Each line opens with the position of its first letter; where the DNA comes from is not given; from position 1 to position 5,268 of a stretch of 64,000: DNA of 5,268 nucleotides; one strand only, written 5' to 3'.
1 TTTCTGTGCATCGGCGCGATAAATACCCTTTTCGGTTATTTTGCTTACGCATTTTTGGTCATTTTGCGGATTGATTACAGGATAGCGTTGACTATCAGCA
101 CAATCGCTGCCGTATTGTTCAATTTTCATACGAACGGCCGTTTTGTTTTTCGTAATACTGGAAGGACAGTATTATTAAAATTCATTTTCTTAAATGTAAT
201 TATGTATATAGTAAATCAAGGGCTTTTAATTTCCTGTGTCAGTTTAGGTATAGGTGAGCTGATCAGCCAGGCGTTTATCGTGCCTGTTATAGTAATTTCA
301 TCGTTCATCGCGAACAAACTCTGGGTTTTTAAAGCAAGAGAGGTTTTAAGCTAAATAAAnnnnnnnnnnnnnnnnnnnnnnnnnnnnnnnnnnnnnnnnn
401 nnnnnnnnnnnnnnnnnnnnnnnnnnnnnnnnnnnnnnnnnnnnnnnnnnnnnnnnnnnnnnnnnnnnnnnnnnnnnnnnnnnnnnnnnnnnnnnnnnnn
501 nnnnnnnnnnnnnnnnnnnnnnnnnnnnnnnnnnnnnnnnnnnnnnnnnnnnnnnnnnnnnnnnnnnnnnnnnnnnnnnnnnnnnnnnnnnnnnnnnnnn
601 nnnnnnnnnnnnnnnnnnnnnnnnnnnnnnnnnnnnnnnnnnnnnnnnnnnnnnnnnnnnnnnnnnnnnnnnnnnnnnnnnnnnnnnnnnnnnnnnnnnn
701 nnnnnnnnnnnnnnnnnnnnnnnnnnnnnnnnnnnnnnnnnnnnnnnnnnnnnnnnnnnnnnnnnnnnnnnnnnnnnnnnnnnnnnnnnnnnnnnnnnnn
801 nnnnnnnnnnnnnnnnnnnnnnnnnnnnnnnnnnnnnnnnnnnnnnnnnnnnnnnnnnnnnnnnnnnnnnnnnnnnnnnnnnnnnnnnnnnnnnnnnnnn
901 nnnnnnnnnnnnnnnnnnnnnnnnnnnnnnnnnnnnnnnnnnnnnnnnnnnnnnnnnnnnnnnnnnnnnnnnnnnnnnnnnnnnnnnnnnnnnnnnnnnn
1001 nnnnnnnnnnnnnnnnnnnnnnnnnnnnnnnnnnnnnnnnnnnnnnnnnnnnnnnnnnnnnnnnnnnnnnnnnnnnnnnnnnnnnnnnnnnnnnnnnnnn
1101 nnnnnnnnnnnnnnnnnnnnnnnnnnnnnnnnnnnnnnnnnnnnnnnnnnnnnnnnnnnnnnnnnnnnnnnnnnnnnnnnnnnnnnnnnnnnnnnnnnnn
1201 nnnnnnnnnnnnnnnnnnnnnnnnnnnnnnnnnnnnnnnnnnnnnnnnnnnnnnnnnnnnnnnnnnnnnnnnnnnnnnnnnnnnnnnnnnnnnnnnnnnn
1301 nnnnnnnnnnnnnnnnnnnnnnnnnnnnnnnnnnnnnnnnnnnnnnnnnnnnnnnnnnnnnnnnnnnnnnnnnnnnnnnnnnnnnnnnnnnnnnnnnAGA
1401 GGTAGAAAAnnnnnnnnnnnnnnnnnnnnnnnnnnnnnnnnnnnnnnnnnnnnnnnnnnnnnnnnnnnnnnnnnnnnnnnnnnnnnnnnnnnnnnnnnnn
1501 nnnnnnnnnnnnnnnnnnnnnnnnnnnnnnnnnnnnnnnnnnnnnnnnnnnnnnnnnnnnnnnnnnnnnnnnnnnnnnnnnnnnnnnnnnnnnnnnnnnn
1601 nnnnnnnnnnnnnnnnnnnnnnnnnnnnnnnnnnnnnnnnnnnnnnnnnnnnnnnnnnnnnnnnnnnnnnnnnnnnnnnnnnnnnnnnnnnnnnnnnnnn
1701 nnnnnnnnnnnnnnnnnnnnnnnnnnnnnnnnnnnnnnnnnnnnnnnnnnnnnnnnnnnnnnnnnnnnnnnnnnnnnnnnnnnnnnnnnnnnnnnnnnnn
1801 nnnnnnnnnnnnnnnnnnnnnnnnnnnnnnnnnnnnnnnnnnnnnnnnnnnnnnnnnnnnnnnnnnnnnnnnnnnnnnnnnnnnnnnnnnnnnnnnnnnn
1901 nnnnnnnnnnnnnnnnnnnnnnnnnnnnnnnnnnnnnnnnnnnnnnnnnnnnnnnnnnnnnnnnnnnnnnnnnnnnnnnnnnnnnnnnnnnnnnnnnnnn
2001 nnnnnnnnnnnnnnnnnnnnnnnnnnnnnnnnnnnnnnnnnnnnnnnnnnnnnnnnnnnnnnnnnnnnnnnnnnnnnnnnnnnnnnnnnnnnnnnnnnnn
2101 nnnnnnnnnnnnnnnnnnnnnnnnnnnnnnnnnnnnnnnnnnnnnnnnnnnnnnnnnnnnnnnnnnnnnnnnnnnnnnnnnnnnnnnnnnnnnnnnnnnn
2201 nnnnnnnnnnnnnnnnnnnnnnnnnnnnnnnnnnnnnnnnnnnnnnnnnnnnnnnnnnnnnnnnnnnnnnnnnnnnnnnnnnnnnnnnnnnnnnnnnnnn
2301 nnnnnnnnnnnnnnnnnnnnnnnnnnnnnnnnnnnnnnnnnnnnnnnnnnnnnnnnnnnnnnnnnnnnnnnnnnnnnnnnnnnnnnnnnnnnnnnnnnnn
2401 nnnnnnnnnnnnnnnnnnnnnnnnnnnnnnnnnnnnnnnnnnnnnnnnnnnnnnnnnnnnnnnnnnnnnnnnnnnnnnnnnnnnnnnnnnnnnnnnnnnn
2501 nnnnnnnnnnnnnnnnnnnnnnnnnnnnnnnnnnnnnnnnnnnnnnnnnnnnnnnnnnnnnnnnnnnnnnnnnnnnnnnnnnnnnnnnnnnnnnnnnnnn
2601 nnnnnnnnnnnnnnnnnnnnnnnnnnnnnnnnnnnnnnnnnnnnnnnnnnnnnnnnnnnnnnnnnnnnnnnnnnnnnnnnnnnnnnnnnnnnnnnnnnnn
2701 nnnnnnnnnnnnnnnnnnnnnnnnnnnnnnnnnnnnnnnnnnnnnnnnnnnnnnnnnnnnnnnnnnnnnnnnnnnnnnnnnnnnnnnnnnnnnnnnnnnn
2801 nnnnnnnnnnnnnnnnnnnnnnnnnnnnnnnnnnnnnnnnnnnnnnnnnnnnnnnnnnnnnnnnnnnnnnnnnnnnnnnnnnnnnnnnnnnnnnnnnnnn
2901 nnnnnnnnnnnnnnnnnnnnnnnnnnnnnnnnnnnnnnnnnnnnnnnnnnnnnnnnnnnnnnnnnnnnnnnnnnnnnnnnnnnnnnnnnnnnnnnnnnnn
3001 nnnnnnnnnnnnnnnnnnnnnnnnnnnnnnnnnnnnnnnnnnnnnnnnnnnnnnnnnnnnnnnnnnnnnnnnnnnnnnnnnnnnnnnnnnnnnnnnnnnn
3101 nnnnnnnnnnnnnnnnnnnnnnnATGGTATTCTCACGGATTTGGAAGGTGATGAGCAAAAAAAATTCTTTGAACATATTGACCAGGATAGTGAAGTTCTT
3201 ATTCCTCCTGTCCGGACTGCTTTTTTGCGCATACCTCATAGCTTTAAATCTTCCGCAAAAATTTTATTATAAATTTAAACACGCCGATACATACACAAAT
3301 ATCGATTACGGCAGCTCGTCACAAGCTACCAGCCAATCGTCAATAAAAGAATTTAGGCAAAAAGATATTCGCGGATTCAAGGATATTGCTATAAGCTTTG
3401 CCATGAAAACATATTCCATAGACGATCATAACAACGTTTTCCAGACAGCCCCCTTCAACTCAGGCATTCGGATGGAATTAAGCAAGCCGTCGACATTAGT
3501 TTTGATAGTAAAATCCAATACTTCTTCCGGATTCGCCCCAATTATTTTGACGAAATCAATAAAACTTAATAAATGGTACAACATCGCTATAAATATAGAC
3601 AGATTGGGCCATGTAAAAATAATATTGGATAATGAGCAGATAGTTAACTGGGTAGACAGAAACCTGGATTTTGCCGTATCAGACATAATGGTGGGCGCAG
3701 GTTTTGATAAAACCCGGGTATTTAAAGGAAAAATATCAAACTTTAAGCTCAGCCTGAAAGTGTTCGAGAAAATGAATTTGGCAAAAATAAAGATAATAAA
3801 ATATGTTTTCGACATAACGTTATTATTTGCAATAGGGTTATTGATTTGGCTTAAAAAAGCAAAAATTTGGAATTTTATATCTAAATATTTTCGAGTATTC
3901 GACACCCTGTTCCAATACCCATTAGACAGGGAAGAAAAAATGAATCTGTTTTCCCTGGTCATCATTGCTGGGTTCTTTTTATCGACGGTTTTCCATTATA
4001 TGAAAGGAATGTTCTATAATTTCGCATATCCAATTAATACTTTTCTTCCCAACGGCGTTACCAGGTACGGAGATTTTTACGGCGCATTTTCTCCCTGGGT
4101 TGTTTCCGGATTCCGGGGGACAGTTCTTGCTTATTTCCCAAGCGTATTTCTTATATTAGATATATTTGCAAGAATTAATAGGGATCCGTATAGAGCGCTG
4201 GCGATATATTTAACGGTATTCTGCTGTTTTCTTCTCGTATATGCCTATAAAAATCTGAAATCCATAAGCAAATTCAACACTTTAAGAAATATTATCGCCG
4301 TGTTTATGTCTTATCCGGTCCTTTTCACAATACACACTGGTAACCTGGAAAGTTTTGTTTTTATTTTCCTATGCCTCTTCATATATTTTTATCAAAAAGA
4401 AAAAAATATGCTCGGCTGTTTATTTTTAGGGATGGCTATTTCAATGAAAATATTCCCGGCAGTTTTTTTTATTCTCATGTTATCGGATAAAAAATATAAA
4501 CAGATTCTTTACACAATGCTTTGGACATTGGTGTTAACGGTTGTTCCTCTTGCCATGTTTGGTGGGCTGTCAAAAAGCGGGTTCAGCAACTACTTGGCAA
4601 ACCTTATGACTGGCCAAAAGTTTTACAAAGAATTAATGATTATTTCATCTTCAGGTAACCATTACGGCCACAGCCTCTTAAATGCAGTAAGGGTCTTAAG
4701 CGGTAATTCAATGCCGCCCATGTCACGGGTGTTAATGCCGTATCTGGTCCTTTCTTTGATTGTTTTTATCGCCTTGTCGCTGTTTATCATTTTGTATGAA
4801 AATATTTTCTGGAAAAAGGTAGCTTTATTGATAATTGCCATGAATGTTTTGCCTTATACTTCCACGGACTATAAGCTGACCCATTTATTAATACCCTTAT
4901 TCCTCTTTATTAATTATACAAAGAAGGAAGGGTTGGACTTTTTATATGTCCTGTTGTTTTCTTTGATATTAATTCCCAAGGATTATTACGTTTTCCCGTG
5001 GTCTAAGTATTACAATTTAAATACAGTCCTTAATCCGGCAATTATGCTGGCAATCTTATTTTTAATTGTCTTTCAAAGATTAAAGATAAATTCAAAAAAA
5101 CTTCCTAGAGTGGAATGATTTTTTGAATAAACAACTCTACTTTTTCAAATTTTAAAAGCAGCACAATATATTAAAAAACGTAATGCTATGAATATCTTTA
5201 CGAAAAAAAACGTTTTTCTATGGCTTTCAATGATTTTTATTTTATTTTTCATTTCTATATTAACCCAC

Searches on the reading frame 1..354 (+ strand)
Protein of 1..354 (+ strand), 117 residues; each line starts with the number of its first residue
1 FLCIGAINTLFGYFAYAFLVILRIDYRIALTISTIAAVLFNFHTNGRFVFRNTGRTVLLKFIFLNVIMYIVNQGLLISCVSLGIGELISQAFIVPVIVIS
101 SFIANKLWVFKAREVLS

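Call 17: search_protein_families(library=pfam, proteins=[window:1-354:+], max_evalue=0.001)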
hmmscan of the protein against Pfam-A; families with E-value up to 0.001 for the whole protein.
window:1-354:+ (117 aa): 1 family
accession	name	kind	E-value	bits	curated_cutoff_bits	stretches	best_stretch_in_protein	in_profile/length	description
PF04138.20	GtrA_DPMS_TM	-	4.2e-17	62.9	26.1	1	1-110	2-117/117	GtrA/DPMS, transmembrane domain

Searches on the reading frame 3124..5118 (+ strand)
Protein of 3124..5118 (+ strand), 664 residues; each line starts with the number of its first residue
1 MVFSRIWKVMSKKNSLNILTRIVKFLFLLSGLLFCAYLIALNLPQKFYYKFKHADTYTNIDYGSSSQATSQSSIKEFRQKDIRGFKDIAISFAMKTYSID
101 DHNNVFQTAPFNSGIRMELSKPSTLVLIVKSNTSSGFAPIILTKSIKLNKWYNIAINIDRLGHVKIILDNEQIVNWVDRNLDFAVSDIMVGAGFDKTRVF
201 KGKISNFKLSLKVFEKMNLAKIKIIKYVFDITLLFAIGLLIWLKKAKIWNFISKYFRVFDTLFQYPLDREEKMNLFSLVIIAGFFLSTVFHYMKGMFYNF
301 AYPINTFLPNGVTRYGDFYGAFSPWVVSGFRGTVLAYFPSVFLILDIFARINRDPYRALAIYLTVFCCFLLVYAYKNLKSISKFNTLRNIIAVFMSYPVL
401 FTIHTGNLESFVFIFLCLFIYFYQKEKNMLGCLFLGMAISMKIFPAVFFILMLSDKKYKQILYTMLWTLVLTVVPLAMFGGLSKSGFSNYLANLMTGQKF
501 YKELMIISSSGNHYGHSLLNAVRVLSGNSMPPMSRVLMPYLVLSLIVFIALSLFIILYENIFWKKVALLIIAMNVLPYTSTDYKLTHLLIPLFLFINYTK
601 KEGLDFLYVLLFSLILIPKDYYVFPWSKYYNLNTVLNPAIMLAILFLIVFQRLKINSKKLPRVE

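Call 4: search_protein_families(library=pfam, proteins=[window:3124-5118:+], max_evalue=1)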
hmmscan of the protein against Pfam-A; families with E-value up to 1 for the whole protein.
window:3124-5118:+ (664 aa): 2 families
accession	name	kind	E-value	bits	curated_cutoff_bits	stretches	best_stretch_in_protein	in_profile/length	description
PF09594.16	GT87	-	1.2e-12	48.6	25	1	339-555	5-209/237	Glycosyltransferase family 87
PF13385.13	Laminin_G_3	-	0.0013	19.3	27.6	1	85-209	16-140/151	Concanavalin A-like lectin/glucanases superfamily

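Call 5: search_protein_families(library=ncbifam, proteins=[window:3124-5118:+], max_evalue=1)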
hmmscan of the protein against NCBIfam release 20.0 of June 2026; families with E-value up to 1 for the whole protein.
window:3124-5118:+ (664 aa): 0 families

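Call 81: find_homologous_proteins(query=window:3124-5118:+, max_evalue=0.00001)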
Query window:3124-5118:+ (664 aa): 14 proteins with E <= 0.00001 among 8000 candidates.
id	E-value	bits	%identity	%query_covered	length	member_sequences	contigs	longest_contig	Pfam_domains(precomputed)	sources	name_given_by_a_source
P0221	0.0e+0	1434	100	99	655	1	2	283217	PF09594.17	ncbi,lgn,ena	-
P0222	3.2e-128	447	42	84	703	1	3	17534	PF09594.17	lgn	-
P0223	2.2e-96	342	35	92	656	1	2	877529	PF09594.17,PF13385.14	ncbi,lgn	-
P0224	2.5e-95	339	43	66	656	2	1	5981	PF09594.17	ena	-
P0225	1.8e-85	306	44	59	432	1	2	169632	PF09594.17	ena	-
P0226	2.2e-76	276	44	26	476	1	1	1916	PF13385.14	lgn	-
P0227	9.5e-72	261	40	27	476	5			-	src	-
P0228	1.4e-71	260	41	26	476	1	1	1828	PF13385.14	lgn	-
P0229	1.2e-62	231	38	59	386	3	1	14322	PF09594.17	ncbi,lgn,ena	-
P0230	1.0e-61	228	38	59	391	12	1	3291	PF09594.17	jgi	-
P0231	5.8e-60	222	36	59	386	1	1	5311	PF09594.17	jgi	-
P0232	7.6e-44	169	31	60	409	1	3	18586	PF09594.17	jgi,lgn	-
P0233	3.1e-37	147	27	61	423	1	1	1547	PF09594.17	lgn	-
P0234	1.4e-10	59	29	25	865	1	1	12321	-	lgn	-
